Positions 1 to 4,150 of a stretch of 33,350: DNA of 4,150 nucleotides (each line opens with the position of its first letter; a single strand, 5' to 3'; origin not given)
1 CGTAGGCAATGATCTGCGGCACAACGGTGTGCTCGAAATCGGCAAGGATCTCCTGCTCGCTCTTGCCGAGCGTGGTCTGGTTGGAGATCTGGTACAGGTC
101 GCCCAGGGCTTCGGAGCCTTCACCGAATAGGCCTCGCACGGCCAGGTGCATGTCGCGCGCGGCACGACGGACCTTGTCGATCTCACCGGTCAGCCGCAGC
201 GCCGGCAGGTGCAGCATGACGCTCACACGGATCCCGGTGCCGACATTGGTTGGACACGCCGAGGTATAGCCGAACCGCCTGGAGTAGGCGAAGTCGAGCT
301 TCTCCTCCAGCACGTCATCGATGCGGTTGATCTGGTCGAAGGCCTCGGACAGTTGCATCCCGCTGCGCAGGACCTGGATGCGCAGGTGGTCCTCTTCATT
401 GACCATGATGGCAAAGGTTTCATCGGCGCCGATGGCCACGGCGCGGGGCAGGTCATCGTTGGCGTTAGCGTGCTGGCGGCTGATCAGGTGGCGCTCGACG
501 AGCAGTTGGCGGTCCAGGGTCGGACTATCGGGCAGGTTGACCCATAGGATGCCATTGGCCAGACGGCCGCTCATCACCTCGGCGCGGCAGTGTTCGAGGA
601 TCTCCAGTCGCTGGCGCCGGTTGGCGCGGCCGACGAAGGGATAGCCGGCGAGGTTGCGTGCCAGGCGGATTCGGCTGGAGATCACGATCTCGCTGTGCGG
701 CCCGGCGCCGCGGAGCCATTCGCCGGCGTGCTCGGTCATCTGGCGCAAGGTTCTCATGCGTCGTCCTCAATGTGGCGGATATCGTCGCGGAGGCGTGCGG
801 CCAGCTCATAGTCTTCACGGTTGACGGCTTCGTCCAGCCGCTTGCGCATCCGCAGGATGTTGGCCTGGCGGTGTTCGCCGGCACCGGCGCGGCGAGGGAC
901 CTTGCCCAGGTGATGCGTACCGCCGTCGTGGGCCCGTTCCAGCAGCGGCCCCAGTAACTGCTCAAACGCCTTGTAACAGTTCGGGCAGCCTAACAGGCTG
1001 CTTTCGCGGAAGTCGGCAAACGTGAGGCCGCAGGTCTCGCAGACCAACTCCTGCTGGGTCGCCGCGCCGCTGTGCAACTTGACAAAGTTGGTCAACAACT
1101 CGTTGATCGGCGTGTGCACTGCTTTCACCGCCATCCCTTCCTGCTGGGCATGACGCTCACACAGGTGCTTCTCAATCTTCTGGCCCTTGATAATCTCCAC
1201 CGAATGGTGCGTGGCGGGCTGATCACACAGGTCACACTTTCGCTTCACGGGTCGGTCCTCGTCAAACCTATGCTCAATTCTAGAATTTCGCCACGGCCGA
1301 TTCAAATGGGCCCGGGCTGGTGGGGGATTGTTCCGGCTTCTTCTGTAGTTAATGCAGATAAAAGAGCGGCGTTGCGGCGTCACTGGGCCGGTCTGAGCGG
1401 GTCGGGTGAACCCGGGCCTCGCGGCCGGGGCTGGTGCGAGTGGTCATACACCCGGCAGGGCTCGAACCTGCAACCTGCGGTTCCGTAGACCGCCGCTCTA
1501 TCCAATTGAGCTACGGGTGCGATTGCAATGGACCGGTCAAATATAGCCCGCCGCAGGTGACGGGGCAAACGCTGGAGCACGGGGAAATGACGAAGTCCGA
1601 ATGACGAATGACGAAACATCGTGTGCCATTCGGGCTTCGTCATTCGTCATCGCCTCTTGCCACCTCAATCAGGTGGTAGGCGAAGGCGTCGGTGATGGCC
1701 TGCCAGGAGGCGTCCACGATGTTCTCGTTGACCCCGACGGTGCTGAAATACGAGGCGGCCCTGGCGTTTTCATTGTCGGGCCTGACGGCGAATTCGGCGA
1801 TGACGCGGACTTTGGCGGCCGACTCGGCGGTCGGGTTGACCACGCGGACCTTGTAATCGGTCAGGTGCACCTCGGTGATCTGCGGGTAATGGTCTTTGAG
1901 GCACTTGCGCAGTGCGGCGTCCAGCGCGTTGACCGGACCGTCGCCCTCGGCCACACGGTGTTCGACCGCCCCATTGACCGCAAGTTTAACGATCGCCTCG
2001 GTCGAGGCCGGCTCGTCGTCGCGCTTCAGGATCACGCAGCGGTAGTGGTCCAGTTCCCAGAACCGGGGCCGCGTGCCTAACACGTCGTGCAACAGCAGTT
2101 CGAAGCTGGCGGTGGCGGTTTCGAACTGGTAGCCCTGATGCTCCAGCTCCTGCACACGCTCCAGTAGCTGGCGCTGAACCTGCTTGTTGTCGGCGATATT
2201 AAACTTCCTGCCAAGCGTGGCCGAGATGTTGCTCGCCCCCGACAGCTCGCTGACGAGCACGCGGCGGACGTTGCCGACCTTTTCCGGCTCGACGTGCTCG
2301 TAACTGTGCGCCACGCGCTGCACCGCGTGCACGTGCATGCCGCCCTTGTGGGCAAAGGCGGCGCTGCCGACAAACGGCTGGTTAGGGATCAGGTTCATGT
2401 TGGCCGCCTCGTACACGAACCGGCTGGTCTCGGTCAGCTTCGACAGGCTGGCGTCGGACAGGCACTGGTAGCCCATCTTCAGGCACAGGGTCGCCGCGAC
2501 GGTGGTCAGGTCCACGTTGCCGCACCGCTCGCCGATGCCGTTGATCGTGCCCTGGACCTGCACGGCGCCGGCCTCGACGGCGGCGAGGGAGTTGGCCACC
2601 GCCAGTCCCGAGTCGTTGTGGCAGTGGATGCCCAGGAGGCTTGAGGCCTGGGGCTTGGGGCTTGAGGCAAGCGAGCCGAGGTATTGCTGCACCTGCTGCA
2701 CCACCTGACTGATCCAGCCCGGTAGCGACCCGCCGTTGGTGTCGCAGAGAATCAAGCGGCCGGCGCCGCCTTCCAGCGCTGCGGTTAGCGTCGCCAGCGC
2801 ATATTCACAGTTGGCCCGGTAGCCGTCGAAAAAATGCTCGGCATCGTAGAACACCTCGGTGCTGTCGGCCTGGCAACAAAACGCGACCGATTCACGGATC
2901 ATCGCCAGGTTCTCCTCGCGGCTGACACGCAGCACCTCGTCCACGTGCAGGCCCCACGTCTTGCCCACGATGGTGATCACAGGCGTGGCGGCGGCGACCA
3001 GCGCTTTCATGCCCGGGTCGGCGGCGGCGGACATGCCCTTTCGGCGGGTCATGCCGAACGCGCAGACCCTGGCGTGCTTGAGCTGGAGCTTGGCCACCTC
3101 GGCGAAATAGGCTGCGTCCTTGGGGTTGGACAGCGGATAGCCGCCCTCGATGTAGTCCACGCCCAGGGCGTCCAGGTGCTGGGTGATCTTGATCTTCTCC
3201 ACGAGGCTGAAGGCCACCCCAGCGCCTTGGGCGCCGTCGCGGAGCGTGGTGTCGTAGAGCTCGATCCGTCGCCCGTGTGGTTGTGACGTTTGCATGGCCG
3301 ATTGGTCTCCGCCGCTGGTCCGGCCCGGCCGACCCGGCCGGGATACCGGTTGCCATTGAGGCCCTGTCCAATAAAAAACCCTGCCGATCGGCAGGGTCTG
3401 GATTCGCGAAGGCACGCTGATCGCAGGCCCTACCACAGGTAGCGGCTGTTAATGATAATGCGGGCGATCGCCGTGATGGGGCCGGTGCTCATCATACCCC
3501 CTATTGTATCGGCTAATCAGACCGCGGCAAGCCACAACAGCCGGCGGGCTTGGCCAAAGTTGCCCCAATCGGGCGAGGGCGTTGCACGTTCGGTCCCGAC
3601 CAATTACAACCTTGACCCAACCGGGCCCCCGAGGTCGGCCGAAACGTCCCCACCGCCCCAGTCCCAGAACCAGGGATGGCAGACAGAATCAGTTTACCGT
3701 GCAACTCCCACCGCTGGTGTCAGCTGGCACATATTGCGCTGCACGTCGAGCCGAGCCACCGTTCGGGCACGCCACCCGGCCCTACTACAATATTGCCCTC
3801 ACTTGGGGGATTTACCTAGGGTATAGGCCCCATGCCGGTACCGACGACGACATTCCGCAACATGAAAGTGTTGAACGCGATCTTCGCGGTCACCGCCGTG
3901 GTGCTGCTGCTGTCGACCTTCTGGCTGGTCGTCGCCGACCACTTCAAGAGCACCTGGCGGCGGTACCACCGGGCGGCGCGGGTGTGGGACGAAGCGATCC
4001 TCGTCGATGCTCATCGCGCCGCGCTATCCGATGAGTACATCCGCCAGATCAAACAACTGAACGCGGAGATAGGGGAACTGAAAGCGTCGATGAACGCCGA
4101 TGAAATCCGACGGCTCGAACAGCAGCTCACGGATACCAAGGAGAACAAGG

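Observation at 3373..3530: Unannotated Ile-rich leader peptide, terminator and antiterminator: candidate isoleucine attenuator controlling citramalate synthase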

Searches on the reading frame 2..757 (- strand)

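Call 63: search_protein_families(library=pfam, proteins=[window:2-757:-], max_evalue=0.00001)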
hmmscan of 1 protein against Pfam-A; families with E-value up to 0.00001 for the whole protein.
window:2-757:- (252 aa): 1 family
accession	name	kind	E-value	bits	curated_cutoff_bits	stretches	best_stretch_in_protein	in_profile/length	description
PF00217.24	ATP-gua_Ptrans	-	5.4e-63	212.5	22.4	1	75-251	24-198/203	ATP:guanido phosphotransferase, C-terminal catalytic domain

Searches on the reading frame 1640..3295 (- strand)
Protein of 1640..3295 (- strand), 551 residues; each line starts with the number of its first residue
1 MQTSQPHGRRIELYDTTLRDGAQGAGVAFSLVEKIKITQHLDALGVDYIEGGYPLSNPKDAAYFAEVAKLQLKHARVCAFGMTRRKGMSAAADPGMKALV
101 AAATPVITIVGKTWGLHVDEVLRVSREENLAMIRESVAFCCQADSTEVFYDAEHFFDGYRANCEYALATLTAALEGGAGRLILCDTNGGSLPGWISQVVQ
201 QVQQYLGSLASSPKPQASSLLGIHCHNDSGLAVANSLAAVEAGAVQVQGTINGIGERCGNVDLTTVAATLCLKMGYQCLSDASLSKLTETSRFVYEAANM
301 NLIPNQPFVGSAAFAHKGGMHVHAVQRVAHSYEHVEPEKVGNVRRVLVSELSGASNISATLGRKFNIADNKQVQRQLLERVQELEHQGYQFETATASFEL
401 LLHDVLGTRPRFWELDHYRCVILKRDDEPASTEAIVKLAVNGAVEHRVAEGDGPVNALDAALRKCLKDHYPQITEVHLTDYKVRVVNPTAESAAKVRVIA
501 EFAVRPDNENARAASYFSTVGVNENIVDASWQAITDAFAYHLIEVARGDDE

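Call 7: search_protein_families(library=ncbifam, proteins=[window:1640-3295:-])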
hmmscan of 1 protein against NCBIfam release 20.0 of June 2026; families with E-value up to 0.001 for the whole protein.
window:1640-3295:- (551 aa): 19 families
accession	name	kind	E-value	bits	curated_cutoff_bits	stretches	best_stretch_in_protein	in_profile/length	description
TIGR00977.1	citramal_synth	equivalog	1.8e-190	633.7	450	1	11-544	2-519/526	citramalate synthase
NF002085.0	PRK00915.1-2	subfamily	1.8e-82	277.7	517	1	7-537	10-495/504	2-isopropylmalate synthase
NF002086.0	PRK00915.1-3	equivalog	1.7e-78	264.4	532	1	9-540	5-500/516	2-isopropylmalate synthase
TIGR00973.1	leuA_bact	equivalog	1.6e-73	247.9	598.7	1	10-537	1-492/494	2-isopropylmalate synthase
NF002088.0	PRK00915.1-5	equivalog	1.1e-72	245.2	697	1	9-541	2-498/514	2-isopropylmalate synthase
TIGR02090.1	LEU1_arch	subfamily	3.9e-71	240.1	484.75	1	11-392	1-355/363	isopropylmalate/citramalate/homocitrate synthases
NF002087.0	PRK00915.1-4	equivalog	6.1e-67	226.3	729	1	10-500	6-471/516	2-isopropylmalate synthase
NF002084.0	PRK00915.1-1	equivalog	3.5e-62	210.6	748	1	10-538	4-496/523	2-isopropylmalate synthase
NF041069.1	IPMS_Sufob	equivalog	5.8e-62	210.1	600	1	12-393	2-358/371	isopropylmalate synthase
TIGR02660.1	nifV_homocitr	equivalog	1.3e-61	208.9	462.9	1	11-384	2-348/365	homocitrate synthase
TIGR02146.1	LysS_fung_arch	equivalog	1.1e-60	205.8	413.55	1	14-382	2-343/344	homocitrate synthase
NF042434.1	IPMS_Lepto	equivalog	2e-42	145.5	500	1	10-375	5-361/374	2-isopropylmalate synthase LeuA2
NF042433.1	CitmalDyn_Leptosp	equivalog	5.8e-42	143.9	950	1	9-529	6-498/514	(R)-citramalate synthase CimA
NF002991.1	PRK03739.1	subfamily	1e-28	100.4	455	1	16-538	32-548/550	2-isopropylmalate synthase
TIGR00970.1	leuA_yeast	equivalog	2.8e-21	75.7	697.4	1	218-332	237-348/564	2-isopropylmalate synthase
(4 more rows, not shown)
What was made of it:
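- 1640..3295 (-): cimA, (R)-citramalate synthase, 551 aa: the regulated gene. It appears to be monocistronic. TIGR00977 equivalog at 633.7 bits, cut-off 450 (call 7).
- Checked: The gene at 3295-1640 matches TIGR00977 citramalate synthase at 634 bits against a cut-off of 450 (call 7).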

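Call 8: find_homologous_proteins(query=window:1640-3295:-, max_evalue=1e-50)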
Query window:1640-3295:- (551 aa): 8000 proteins with E <= 1e-50 among 8000 candidates; the best 120 are listed.
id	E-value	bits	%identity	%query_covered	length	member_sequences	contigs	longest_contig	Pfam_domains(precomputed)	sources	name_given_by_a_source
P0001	0.0e+0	1241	100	100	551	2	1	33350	PF22617.2,PF00682.26,PF08502.16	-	-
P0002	1.6e-269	913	75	98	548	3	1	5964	PF22617.2,PF00682.26,PF08502.16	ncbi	ncbi:MAG: citramalate synthase [Phycisphaeraceae bacterium]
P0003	6.6e-267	905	75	97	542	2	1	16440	PF22617.2,PF00682.26,PF08502.16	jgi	jgi:2-isopropylmalate synthase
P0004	1.4e-266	904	74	99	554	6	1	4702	PF22617.2,PF00682.26,PF08502.16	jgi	-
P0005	3.8e-266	902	75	97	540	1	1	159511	PF22617.2,PF00682.26,PF08502.16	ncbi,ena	-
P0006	2.4e-265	899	73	98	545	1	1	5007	PF22617.2,PF00682.26,PF08502.16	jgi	jgi:2-isopropylmalate synthase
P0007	3.1e-265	899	74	97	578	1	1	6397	PF22617.2,PF00682.26,PF08502.16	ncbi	-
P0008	7.0e-264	895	74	98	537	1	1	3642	PF22617.2,PF00682.26,PF08502.16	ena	-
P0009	6.1e-263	892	74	98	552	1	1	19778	PF22617.2,PF00682.26,PF08502.16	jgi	jgi:2-isopropylmalate synthase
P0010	7.9e-263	891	74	98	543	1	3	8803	PF22617.2,PF00682.26,PF08502.16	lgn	-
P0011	1.6e-262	890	74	98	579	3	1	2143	PF22617.2,PF00682.26,PF08502.16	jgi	jgi:2-isopropylmalate synthase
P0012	2.1e-262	890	73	99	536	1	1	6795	PF22617.2,PF00682.26,PF08502.16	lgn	-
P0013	2.9e-262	889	72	99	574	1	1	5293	PF22617.2,PF00682.26,PF08502.16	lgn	-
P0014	7.1e-262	888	74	98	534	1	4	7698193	PF22617.2,PF00682.26,PF08502.16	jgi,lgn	-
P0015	1.0e-261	888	73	98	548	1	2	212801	PF22617.2,PF00682.26,PF08502.16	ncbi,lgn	-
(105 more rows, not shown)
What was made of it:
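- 1640..3295 (-): The nearest relatives are Phycisphaerae CimA proteins at up to 75% identity (call 8).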

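Call 10: find_related_loci(query=A1, collection=genome_contigs, flank=3000)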
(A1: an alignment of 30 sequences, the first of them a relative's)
Query A1 (551 aa) in genome_contigs; peptide patterns used: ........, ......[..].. (x = any residue, [..] = any of these).
600 stretches matched a pattern (row limit reached: there are more); 596 encode a relative of the query (tblastn E <= 1e-3); the best 80 are kept; 80 distinct loci.
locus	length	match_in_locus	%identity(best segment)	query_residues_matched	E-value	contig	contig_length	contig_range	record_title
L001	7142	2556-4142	76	9-544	0e+0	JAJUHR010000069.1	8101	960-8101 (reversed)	MAG: Planctomycetota bacterium isolate bin69 k141_301721_length_8101_cov_40.6080, whole genome shotgun sequence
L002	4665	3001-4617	71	8-544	0e+0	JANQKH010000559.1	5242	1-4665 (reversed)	MAG: Phycisphaeraceae bacterium isolate PL25a_bin.150 k99_113564, whole genome shotgun sequence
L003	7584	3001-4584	68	7-544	0e+0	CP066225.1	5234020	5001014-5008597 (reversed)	Planctomycetota bacterium strain ZRK32 chromosome, complete genome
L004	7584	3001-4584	69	9-547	0e+0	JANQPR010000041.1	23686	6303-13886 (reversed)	MAG: Phycisphaera sp. isolate IP29b_bin.17 k99_31123, whole genome shotgun sequence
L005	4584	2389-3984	67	3-544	0e+0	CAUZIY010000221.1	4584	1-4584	MAG: Phycisphaerae bacterium isolate CB11b_Tmax.19 genome assembly, contig: Ga0310125_10012119, whole genome shotgun seq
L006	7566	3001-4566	69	10-543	0e+0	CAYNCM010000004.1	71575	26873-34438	MAG TPA_asm: uncultured Planctomycetaceae bacterium isolate SRP141376_co4_294 genome assembly, contig: NODE_652_length_7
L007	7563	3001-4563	69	10-543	0e+0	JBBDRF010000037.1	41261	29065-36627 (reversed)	MAG: Phycisphaeraceae bacterium isolate LejiaC_63_19 Lejia_C_2221_length_41261_cov_12, whole genome shotgun sequence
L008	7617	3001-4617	66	8-548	0e+0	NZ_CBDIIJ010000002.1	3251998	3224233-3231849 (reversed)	MAG: Mucisphaera sp. isolate e74750a0-4925-4113-9a6d-5b4dc61a6ea5 contig_2, whole genome shotgun sequence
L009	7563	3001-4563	59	9-544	0e+0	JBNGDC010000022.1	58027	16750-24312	MAG: Phycisphaerae bacterium isolate E05-017 bin55.fa-22, whole genome shotgun sequence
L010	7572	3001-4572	69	11-544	0e+0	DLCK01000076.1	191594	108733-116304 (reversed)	MAG TPA_asm: Phycisphaerales bacterium UBA7800 UBA7800_contig_8913, whole genome shotgun sequence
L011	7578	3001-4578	59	1-543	0e+0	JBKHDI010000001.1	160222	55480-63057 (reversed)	MAG: Phycisphaerae bacterium isolate D1M03_8 NODE_4_length_160222_cov_11.562887, whole genome shotgun sequence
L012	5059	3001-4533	60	10-542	0e+0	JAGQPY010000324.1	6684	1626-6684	MAG: Planctomycetaceae bacterium isolate HKST-UBA52 NODE_324_length_6684_cov_2.943999, whole genome shotgun sequence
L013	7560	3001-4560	57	9-543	0e+0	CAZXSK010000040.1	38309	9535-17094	MAG TPA_asm: uncultured Planctomycetaceae bacterium isolate binchicken_co15_134 genome assembly, contig: NODE_383_length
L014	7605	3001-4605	54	2-543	0e+0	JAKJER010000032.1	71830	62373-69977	MAG: Planctomycetota bacterium isolate UR.bin180 UR_contig_651, whole genome shotgun sequence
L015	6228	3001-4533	58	10-542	0e+0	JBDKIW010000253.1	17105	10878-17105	MAG: Planctomycetota bacterium isolate greatmiami_2019_sw_WHONDRS-S19S_0099_B_bin.95 scaffold_79579, whole genome shotgu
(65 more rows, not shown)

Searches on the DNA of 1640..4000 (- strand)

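Call 4: search_rna_families(source=window, start=3000, end=4000, threshold=evalue, max_evalue=10, show_alignments=3)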
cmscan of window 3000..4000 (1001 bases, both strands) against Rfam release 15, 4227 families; matches with E-value up to 10: 10.
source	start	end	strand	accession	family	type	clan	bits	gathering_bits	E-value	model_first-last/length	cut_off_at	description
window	3375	3452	-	RF01393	isrJ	Gene; sRNA;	-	20.6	37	0.36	1-75/75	no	isrJ Hfq binding RNA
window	3168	3234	+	RF00858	mir-306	Gene; miRNA;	-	18.9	52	0.35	1-81/81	no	mir-306 microRNA precursor family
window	3370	3455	-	RF02837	anti-hemB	Gene; sRNA;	-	17.7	49.5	0.24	1-81/81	no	Burkholderia RNA 7 (anti-hemB)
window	3370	3472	-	RF01772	rnk_pseudo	Cis-reg; leader;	-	16.9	55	5.4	1-108/108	no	Pseudomonas rnk leader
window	3322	3404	+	RF03115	KDPG-aldolase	Gene; sRNA;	-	16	54.6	4.2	1-88/88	no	KDPG-aldolase RNA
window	3831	3897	-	RF01059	mir-598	Gene; miRNA;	-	15.2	69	6.6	1-80/80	no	mir-598 microRNA precursor family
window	3583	3703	-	RF00603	SNORD23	Gene; snRNA; snoRNA; CD-box;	-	13.9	64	9.2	1-110/110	no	Small nucleolar RNA SNORD23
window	3499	3557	+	RF01953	SOX2OT_exon3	Gene; lncRNA;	-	12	70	0.69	218-276/276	no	SOX2 overlapping transcript exon 3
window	3375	3398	-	RF02604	BASRCI153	Gene; sRNA;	-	12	137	4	169-192/214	no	Brucella sRNA CI153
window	3323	3361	+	RF02243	Xoo8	Gene; sRNA;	-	11.6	90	1.2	1-323/323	no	Proteobacterial sRNA Xoo8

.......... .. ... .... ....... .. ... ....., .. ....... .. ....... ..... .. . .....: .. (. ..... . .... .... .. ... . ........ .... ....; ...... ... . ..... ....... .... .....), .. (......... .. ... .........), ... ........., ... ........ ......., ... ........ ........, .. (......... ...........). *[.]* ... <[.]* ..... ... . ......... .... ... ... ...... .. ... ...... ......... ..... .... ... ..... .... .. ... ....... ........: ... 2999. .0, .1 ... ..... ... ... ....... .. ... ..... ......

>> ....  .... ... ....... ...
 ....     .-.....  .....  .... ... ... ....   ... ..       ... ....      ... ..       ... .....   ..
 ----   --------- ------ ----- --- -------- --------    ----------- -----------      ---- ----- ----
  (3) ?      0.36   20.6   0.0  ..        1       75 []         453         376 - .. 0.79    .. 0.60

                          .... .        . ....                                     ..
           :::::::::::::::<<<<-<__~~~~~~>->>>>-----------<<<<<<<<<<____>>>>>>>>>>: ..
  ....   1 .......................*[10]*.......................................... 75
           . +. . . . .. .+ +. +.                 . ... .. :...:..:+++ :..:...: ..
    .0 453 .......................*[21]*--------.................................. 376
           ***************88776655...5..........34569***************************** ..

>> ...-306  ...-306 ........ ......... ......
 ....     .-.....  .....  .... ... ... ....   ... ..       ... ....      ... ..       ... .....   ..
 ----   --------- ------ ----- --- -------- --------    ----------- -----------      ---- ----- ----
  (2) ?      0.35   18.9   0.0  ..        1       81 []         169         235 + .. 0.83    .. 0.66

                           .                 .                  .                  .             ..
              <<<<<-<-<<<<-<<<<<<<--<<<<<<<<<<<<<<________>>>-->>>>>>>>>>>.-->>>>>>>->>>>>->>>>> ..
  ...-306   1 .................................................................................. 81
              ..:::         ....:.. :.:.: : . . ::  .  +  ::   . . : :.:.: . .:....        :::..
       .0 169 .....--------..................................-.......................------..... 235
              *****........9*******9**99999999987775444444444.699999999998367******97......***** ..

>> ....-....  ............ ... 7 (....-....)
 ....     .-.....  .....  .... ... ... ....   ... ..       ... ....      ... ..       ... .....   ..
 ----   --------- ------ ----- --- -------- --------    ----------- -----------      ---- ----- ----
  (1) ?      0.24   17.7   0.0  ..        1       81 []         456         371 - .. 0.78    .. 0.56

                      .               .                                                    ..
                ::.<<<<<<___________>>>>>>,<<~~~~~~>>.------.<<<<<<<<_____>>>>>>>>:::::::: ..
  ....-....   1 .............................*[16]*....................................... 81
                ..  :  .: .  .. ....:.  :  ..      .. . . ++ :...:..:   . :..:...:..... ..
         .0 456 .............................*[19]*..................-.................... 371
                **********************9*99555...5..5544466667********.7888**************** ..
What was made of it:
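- On Rfam leader families (Leu, Thr, His, Trp and Phe leaders, among others): At E up to 10 only sub-threshold sRNA-like or terminator-driven hits appear in 3000-4000 (call 4).
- On T-box riboswitch (Ile): No T-box hit at E up to 10 (call 4).
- Closest known: Enterobacterial ilvGMEDA. Different: There is no sequence or covariance-model similarity to the Rfam leader families (call 4).
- No T-box or riboswitch model matches, even at E up to 10 (call 4). The weak, sub-threshold Rfam similarities are all to sRNAs with terminators (call 4). The Rfam scores are far below the gathering thresholds: 20.6 against 37, and 17.7 against 49.5 (call 4).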

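Call 39: search_rna_families(sources=[L005, L008, L014, L017, L025, L031, L041, L044, L045, L050, L051, L056, L059, L060, L063, L070, L072, L077], threshold=gathering)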
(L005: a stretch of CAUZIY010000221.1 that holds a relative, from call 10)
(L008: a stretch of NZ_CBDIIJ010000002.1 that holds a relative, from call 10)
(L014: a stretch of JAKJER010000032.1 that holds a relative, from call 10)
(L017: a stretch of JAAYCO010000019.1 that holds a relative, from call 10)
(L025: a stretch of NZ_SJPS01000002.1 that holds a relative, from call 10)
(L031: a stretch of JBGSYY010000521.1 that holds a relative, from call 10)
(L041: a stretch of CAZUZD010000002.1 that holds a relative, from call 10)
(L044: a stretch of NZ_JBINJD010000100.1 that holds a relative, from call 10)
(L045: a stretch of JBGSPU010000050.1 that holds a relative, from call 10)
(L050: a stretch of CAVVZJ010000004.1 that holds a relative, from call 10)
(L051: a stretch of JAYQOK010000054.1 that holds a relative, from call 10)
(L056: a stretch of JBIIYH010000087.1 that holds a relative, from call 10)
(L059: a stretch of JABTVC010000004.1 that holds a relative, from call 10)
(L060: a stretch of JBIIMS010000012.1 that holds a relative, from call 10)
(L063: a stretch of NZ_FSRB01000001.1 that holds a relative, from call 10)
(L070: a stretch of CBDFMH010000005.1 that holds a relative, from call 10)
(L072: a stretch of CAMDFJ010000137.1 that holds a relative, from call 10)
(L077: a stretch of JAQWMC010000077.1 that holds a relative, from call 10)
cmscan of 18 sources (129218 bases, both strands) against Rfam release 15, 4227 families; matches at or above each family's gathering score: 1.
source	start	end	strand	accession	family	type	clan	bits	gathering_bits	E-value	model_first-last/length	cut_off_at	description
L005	4167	4240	+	RF00005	tRNA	Gene; tRNA;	CL00001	67.4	29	3.4e-12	1-71/71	no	tRNA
